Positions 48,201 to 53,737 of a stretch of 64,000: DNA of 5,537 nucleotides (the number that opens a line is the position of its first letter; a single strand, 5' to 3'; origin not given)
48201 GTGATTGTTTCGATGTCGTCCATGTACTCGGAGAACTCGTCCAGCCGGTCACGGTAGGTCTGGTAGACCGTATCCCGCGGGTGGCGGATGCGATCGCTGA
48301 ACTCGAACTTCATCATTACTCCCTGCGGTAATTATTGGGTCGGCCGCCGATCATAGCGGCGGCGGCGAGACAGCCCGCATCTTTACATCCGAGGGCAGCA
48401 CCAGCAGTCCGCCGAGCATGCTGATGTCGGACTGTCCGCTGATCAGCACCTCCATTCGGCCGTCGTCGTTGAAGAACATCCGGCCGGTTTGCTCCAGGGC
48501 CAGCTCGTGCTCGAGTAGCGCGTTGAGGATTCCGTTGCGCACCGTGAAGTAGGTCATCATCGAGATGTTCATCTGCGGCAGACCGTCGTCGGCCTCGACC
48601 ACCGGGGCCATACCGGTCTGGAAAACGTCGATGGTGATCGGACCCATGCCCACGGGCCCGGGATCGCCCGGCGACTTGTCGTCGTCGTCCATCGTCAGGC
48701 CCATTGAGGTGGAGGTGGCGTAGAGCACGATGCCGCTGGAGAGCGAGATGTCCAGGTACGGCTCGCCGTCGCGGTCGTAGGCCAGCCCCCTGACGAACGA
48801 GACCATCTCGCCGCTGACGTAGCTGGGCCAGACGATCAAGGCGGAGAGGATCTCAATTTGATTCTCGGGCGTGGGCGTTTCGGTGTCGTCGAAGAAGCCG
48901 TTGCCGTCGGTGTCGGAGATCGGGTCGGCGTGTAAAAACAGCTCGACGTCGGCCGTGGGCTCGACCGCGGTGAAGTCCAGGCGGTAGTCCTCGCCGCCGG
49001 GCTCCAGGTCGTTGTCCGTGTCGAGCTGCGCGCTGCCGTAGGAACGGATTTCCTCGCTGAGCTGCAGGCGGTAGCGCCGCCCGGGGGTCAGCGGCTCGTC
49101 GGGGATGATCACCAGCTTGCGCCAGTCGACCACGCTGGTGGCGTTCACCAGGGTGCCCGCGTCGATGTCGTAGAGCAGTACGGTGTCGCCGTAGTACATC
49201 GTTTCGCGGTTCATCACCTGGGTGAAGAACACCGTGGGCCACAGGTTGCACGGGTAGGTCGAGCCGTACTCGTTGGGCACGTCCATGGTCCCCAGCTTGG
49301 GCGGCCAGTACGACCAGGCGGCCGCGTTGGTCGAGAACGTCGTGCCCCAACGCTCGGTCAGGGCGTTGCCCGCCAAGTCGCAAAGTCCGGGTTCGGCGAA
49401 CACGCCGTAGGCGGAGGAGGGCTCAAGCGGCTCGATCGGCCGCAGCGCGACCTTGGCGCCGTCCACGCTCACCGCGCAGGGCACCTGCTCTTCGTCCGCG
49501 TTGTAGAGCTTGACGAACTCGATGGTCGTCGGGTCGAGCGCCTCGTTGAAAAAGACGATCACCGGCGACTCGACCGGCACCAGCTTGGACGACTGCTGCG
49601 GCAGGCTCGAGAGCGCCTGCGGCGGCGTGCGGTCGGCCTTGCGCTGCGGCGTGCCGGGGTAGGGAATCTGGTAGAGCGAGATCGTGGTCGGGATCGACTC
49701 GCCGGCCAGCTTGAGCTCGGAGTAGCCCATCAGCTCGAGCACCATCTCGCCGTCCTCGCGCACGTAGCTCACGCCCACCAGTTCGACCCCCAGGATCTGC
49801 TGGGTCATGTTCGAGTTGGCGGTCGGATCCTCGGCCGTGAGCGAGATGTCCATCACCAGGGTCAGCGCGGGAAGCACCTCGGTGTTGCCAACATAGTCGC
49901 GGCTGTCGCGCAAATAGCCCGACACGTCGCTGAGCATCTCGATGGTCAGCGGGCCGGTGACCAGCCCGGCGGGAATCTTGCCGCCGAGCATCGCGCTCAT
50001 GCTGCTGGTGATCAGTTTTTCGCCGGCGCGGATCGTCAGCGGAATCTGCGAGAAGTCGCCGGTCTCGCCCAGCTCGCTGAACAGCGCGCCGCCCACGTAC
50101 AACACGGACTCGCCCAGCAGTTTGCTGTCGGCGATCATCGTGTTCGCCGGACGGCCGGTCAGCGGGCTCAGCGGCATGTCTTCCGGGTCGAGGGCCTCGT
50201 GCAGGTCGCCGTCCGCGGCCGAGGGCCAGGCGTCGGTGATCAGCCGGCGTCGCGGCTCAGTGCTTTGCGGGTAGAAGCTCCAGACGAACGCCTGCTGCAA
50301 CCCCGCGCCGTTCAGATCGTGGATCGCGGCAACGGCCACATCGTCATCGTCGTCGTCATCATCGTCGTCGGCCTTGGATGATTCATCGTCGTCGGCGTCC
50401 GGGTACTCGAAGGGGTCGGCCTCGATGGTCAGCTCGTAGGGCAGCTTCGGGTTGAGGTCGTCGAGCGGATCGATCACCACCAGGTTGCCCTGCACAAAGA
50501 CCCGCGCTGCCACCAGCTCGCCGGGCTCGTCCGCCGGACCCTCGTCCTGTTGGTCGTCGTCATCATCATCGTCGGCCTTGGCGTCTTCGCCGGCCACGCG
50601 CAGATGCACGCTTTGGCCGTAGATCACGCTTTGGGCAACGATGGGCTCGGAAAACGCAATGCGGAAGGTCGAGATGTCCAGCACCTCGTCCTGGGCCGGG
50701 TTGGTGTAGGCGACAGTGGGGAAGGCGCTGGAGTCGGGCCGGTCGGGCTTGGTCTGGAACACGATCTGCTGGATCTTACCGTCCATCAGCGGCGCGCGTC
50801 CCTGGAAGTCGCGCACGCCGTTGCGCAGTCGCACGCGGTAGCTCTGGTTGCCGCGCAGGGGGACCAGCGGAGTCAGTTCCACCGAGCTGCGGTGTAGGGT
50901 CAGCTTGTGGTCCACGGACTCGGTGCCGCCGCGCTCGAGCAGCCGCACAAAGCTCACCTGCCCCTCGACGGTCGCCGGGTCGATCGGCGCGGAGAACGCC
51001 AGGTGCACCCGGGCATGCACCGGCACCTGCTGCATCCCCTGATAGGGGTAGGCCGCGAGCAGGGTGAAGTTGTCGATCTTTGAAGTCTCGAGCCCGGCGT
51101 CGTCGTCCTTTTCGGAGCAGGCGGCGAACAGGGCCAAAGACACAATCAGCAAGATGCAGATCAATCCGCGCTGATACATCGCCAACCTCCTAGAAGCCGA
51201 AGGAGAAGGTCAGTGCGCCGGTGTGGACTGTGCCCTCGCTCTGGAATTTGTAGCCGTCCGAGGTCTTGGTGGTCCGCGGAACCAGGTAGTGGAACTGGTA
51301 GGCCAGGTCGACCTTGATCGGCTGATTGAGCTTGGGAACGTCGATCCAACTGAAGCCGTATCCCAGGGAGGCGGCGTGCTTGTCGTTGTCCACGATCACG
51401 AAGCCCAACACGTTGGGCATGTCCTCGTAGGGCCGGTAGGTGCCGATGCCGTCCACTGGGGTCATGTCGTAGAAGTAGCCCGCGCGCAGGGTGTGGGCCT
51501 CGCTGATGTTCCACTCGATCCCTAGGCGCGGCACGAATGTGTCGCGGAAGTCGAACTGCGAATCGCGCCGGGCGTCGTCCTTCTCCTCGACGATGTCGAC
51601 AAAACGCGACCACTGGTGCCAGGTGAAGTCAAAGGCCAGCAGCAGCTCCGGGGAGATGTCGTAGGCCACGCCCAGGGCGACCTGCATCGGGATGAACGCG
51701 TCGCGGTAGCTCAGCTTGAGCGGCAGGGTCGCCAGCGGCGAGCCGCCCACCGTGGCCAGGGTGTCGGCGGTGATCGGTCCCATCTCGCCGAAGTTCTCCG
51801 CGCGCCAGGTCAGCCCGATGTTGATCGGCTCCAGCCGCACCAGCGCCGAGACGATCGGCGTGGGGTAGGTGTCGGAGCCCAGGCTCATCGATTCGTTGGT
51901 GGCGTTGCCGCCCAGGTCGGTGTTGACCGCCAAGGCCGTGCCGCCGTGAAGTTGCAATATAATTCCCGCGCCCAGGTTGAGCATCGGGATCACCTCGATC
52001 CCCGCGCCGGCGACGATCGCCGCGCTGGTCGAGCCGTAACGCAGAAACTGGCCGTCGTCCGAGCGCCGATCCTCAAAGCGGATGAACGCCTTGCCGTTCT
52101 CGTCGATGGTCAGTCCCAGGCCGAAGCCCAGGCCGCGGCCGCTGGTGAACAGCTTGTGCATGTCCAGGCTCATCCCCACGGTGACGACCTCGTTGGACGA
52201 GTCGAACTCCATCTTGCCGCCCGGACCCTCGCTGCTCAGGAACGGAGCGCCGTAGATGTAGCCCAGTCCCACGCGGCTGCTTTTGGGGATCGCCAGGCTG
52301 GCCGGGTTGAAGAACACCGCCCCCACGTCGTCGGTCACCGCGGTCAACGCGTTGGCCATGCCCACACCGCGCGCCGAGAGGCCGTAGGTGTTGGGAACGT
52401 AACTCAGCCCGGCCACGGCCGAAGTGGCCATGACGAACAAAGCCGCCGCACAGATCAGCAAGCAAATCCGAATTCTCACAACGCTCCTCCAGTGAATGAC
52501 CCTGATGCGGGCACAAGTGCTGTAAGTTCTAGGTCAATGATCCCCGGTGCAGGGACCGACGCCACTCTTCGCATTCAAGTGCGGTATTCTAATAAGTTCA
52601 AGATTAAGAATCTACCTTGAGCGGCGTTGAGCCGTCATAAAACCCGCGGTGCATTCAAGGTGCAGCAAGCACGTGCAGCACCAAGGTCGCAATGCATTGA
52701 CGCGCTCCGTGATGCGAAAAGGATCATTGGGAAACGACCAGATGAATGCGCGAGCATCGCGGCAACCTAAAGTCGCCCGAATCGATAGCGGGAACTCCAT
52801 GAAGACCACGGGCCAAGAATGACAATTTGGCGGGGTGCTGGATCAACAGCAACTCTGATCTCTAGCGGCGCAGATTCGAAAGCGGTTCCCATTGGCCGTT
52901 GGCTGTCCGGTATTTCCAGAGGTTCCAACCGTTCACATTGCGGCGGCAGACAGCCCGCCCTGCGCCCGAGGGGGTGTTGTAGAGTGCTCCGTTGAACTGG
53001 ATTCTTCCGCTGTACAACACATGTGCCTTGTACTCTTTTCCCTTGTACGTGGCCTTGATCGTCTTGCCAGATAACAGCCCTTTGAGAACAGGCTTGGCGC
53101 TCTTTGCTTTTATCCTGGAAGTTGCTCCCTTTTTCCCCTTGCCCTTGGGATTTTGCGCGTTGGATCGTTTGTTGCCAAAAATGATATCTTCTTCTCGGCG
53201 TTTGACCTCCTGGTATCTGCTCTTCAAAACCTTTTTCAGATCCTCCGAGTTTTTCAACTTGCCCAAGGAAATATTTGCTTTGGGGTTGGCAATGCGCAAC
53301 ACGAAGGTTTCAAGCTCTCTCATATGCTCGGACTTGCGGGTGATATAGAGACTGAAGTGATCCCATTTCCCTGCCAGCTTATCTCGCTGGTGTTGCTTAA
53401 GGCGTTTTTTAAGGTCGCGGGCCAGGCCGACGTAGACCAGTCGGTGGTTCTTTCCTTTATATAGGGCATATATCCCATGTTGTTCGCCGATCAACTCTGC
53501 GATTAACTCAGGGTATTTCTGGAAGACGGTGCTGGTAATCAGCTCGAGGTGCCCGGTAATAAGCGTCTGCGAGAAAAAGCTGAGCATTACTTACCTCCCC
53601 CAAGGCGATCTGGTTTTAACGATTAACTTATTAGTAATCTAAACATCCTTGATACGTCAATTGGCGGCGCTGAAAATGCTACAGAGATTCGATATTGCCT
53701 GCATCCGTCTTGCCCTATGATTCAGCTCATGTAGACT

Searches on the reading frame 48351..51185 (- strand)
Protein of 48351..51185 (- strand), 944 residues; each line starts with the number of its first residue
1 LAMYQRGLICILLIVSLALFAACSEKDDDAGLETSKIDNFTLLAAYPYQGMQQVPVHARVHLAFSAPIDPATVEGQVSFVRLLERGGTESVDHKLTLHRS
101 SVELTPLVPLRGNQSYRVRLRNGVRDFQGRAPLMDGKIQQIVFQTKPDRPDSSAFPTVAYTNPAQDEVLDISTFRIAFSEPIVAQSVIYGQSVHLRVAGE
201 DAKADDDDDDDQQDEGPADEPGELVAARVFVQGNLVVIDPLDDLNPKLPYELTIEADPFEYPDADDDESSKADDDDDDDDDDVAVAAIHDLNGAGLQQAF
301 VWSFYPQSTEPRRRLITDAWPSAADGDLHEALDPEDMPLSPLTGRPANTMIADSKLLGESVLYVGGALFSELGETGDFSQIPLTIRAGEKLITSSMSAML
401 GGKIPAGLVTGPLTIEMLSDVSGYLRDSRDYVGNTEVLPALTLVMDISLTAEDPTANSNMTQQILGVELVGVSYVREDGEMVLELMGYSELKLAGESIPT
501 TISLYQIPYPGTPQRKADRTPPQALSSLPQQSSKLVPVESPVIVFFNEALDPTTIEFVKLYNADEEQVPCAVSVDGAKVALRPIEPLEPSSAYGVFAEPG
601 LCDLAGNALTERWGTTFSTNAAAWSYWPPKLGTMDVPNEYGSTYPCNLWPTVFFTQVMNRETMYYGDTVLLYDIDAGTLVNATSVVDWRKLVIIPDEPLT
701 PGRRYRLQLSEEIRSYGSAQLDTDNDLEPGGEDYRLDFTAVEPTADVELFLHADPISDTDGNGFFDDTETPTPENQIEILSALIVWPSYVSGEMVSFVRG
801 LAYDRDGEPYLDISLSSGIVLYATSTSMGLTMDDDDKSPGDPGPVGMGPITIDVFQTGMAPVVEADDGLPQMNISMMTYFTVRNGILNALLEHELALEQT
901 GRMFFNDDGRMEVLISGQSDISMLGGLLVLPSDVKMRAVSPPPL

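Call 89: search_protein_families(library=pfam, proteins=[window:48351-51185:-], max_evalue=0.00001)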
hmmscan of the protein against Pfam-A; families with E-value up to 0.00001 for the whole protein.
window:48351-51185:- (944 aa): 1 family
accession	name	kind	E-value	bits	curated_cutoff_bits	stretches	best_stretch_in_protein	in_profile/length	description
PF13205.12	Big_5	-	2.1e-38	131.7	23.6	2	518-619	1-105/105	Bacterial Ig-like domain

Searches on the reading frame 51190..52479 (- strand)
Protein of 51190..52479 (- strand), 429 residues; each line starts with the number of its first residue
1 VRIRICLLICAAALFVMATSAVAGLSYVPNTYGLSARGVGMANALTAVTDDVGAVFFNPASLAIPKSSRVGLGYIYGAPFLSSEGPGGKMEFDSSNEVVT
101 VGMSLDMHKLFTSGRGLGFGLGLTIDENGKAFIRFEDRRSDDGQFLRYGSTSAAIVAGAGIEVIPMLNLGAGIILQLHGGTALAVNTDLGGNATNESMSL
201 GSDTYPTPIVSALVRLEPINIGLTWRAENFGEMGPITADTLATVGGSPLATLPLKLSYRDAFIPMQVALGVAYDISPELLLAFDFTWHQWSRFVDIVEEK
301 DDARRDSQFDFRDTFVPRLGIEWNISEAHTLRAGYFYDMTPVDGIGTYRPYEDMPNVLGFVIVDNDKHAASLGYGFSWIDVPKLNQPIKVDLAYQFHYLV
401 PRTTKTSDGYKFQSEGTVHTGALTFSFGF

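Call 89: search_protein_families(library=pfam, proteins=[window:51190-52479:-], max_evalue=0.00001)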
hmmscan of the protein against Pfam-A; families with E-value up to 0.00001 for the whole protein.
window:51190-52479:- (429 aa): 1 family
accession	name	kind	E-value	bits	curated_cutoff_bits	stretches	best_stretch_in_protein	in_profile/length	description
PF03349.22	Toluene_X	-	1e-16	60.9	29.7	1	263-429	263-421/421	Outer membrane protein transport protein (OMPP1/FadL/TodX)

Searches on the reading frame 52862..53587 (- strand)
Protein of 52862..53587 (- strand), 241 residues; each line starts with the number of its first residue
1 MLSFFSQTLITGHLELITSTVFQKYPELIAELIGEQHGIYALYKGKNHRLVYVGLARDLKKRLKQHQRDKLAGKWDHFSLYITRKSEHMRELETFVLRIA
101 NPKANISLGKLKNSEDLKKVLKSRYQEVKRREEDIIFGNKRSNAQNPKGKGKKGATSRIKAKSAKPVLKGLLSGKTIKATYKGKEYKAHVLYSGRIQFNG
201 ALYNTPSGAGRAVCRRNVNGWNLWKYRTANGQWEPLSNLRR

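Call 89: search_protein_families(library=pfam, proteins=[window:52862-53587:-], max_evalue=0.00001)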
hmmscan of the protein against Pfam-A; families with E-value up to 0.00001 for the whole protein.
window:52862-53587:- (241 aa): 2 families
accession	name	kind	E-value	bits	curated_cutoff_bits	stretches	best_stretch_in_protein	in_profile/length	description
PF18755.6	RAMA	-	3.2e-11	43.6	35.2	1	170-240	28-98/107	Restriction Enzyme Adenine Methylase Associated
PF01541.30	GIY-YIG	-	3.4e-06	27.7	22.6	1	36-78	1-47/78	GIY-YIG catalytic domain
